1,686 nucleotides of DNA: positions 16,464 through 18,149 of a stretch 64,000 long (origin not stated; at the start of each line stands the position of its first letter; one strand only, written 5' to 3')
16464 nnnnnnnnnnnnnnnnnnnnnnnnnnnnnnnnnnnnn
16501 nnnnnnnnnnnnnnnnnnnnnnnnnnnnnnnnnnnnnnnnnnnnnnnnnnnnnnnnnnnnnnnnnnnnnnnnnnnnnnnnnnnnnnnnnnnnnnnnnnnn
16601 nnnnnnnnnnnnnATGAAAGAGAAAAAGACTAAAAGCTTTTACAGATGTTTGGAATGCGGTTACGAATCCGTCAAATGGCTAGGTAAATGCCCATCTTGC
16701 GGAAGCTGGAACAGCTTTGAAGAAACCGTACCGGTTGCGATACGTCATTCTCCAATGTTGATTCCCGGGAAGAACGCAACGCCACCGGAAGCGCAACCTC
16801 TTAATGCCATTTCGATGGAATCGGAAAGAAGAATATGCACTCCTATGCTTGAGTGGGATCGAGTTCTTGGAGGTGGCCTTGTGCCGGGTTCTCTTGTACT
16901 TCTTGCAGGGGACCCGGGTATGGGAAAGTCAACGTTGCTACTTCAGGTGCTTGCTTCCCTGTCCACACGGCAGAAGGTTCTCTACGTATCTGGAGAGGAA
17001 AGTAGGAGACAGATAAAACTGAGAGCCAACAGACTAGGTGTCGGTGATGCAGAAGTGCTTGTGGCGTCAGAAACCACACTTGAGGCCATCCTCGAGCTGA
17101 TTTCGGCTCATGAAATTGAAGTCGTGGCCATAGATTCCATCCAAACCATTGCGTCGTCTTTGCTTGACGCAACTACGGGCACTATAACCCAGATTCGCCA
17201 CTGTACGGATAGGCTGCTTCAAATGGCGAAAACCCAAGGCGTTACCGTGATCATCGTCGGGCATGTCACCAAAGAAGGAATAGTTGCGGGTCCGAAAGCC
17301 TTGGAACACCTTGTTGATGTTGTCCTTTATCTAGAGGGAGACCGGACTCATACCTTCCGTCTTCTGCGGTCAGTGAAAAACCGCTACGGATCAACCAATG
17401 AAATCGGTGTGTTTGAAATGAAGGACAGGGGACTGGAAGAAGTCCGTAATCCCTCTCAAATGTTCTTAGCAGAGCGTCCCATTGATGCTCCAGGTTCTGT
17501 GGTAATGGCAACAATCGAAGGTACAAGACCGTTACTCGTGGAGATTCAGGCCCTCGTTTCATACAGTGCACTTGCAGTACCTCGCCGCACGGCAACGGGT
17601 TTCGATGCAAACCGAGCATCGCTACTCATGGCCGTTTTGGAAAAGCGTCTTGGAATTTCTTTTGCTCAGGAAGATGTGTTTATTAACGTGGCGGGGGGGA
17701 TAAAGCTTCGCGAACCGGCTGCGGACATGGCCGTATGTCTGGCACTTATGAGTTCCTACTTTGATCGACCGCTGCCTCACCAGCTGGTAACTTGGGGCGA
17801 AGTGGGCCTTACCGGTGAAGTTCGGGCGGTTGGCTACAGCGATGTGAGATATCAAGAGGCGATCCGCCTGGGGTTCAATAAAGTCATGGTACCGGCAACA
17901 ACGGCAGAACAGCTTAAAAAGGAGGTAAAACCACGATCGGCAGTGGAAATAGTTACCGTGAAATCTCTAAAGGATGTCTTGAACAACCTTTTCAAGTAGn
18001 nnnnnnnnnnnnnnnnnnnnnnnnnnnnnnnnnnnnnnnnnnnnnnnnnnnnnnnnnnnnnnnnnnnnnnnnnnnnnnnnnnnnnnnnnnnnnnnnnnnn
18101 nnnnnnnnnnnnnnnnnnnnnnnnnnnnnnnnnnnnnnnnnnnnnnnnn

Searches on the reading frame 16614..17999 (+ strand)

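Call 76: search_protein_families(library=pfam, proteins=[window:16614-17999:+], max_evalue=0.00001)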
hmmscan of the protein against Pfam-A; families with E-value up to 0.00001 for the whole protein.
window:16614-17999:+ (461 aa): 7 families
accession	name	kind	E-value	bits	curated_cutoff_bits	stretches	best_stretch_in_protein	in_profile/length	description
PF13481.12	AAA_25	-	4.3e-17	62.8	27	1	85-222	25-194/195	AAA domain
PF06745.19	ATPase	-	7.7e-16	58.6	26.6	1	81-143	8-72/231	KaiC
PF18073.7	Zn_ribbon_LapB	-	3.2e-12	46.3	25.7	1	10-37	1-28/28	Rubredoxin metal binding domain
PF03796.21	DnaB_C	-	6.2e-10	39.3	27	1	81-137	9-66/255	DnaB-like helicase C terminal domain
PF05362.19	Lon_C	-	3e-09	37.2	21.1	1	350-460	91-203/205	Lon protease (S16) C-terminal proteolytic domain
PF07088.17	GvpD_P-loop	-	8.4e-09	36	24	0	92-129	10-47/189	GvpD gas vesicle protein, P-loop domain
PF13401.12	AAA_22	-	3.3e-07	31.1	27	1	93-217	6-123/130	AAA domain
